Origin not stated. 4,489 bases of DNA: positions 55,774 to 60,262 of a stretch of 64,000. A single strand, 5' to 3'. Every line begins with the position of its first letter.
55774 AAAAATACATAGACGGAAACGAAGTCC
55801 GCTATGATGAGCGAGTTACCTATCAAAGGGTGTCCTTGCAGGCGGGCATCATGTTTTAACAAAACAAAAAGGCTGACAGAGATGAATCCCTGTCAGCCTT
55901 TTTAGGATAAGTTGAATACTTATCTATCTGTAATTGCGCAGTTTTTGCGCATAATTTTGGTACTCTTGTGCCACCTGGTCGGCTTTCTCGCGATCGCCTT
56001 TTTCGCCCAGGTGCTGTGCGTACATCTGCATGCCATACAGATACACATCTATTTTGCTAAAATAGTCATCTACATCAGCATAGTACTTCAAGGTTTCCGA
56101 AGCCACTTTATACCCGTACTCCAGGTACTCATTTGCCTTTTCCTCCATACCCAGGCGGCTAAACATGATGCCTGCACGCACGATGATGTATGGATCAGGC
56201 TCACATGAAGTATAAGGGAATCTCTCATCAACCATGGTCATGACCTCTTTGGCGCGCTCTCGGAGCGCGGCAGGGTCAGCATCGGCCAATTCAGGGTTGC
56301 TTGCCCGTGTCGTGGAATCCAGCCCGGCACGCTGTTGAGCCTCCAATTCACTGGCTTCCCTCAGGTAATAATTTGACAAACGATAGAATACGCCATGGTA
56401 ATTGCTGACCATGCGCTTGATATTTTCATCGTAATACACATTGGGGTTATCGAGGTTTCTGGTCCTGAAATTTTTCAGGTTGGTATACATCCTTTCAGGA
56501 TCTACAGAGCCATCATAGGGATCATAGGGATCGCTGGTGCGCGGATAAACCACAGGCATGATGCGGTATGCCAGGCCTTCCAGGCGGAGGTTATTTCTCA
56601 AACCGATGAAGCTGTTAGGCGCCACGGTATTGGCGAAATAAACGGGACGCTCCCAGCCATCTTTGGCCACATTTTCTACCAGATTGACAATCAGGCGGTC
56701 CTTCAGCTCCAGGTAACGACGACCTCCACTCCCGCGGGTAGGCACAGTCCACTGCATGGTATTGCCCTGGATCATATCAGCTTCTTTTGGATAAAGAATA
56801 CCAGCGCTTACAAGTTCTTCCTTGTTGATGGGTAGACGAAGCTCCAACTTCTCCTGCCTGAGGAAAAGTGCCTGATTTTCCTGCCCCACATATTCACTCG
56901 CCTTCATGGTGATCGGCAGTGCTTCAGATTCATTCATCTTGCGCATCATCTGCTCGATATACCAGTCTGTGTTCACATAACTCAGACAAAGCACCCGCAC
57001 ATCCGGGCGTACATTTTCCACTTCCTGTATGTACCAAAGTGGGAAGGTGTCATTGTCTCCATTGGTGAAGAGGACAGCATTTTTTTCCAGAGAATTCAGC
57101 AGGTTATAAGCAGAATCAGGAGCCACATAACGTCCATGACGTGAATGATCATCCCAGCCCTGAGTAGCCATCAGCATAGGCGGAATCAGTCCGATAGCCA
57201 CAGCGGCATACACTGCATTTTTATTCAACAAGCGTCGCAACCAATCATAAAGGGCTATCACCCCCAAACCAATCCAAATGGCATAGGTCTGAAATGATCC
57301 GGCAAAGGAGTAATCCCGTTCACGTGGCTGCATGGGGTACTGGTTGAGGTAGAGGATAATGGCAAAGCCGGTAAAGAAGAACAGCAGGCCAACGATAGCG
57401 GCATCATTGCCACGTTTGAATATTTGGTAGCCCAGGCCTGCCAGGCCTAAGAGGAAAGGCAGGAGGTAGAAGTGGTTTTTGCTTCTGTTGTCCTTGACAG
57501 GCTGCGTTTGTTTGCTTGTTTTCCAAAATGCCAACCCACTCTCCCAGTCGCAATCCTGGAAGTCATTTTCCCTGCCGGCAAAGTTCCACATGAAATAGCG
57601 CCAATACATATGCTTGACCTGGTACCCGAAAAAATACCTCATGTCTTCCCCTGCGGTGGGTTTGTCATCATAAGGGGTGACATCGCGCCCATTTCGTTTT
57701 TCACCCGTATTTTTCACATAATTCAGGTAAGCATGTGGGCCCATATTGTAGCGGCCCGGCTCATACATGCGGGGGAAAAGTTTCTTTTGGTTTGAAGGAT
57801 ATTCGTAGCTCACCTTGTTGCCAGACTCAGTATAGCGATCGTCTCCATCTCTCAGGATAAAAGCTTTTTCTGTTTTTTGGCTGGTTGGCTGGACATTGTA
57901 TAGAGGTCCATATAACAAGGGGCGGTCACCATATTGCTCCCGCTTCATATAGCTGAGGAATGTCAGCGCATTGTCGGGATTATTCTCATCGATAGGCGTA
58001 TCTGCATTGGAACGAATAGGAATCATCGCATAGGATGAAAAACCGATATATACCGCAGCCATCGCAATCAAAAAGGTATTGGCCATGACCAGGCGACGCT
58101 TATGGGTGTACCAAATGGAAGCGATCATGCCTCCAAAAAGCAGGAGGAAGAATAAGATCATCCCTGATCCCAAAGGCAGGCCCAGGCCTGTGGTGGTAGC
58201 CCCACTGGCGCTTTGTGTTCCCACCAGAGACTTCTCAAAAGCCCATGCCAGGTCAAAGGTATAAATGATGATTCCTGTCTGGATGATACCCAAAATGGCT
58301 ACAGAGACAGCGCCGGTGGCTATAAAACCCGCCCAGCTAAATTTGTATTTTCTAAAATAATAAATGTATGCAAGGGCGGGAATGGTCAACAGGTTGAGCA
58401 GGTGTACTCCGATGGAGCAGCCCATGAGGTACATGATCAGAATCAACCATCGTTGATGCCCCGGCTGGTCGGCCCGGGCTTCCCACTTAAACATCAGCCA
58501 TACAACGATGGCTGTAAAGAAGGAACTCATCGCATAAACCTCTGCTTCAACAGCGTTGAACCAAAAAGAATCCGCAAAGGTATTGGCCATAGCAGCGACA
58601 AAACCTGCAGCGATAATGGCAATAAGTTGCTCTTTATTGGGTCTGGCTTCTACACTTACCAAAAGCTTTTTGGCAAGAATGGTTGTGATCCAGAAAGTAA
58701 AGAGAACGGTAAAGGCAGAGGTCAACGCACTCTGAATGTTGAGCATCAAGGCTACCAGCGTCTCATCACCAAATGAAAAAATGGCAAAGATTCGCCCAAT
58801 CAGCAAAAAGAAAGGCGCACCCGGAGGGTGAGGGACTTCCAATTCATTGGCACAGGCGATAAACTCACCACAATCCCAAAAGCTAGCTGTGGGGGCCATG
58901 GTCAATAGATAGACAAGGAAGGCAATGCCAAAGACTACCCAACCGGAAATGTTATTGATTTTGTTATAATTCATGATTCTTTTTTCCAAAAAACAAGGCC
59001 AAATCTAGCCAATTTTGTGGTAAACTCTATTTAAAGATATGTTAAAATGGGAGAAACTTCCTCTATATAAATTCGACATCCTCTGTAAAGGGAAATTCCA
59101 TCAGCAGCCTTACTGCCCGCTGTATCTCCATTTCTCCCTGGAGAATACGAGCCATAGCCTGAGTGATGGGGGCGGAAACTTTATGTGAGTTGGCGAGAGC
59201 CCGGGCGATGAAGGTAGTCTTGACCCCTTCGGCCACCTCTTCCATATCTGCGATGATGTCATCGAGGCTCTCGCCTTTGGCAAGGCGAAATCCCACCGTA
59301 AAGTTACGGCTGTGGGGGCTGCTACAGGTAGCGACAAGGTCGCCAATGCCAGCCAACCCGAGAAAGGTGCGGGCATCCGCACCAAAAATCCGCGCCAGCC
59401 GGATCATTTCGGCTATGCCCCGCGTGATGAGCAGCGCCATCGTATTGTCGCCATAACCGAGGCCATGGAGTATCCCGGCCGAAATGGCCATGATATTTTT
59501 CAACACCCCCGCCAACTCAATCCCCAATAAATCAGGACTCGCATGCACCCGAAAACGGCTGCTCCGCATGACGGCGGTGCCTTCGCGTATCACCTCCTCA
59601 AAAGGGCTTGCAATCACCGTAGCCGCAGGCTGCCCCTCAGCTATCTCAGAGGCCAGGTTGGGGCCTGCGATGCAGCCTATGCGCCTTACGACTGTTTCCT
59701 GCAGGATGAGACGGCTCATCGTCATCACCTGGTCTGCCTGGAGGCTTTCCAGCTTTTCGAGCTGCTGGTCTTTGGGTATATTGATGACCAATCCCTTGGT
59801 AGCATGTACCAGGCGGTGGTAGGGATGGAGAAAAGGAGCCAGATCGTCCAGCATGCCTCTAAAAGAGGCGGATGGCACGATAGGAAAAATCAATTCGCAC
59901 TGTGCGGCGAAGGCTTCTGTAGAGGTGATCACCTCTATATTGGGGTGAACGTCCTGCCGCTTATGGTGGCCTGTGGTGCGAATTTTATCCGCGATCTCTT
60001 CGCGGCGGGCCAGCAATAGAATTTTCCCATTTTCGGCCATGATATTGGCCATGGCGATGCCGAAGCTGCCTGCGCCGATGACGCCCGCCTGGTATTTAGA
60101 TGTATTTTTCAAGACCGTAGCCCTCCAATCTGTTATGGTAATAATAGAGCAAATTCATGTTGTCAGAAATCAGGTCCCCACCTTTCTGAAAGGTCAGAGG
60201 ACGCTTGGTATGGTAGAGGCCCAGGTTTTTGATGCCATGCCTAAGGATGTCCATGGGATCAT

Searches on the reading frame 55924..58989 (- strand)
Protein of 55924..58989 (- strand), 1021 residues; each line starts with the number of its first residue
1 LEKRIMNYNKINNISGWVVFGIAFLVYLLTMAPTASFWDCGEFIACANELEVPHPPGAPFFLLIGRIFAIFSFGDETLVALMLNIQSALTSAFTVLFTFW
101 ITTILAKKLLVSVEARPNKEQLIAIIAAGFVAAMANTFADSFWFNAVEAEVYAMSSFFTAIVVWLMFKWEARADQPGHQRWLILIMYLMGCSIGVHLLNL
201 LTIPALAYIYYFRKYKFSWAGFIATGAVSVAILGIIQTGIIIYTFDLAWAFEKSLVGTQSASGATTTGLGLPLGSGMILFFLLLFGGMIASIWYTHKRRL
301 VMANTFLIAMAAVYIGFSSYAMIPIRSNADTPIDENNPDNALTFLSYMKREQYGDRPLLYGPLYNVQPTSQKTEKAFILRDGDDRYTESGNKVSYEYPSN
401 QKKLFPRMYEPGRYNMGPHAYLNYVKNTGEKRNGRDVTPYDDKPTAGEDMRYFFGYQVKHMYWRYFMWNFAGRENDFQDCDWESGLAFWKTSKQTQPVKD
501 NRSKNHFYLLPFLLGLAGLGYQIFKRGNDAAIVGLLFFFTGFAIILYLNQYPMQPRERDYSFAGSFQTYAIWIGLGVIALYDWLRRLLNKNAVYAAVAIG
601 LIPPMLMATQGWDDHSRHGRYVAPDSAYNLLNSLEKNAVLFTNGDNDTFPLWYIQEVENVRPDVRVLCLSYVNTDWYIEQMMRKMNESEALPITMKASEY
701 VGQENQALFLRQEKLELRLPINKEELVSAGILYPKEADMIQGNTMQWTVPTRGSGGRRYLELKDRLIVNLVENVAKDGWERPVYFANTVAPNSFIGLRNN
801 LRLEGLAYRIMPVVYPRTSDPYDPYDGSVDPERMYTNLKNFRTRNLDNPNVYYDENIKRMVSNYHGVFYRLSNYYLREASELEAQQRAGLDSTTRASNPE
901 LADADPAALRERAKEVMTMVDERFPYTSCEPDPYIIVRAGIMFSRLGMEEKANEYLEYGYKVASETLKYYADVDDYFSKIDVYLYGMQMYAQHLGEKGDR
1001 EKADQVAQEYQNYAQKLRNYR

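Call 54: search_protein_families(library=pfam, proteins=[window:55924-58989:-], max_evalue=0.0001)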
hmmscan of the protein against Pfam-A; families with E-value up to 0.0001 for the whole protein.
window:55924-58989:- (1021 aa): 1 family
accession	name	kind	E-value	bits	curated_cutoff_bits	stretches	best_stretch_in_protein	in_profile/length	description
PF11028.14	TMEM260-like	-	4.1e-70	235.6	24.2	1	39-216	1-176/179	Protein O-mannosyl-transferase TMEM260-like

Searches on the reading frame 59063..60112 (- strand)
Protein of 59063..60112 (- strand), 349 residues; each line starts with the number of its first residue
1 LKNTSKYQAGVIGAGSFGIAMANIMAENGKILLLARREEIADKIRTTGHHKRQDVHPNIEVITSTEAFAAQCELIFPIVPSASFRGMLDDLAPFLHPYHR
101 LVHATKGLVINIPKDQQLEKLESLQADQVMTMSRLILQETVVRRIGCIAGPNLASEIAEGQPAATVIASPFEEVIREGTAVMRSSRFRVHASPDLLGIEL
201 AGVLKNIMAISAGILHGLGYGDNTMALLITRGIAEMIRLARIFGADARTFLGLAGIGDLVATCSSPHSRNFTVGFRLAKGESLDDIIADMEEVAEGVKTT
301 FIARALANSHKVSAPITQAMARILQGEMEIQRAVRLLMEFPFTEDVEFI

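Call 54: search_protein_families(library=pfam, proteins=[window:59063-60112:-], max_evalue=0.0001)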
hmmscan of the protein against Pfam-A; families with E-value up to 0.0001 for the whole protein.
window:59063-60112:- (349 aa): 3 families
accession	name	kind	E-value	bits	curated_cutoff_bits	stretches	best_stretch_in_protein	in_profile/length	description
PF07479.19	NAD_Gly3P_dh_C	-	3.2e-52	176.9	25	1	194-334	1-141/142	NAD-dependent glycerol-3-phosphate dehydrogenase C-terminus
PF01210.29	NAD_Gly3P_dh_N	-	7.2e-27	94.7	23.1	1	10-171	3-154/158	NAD-dependent glycerol-3-phosphate dehydrogenase N-terminus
PF20618.3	GPD_NAD_C_bact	-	1.4e-19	70.8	27.6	1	254-319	1-65/66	Bacterial GPD, NAD-dependent C-terminal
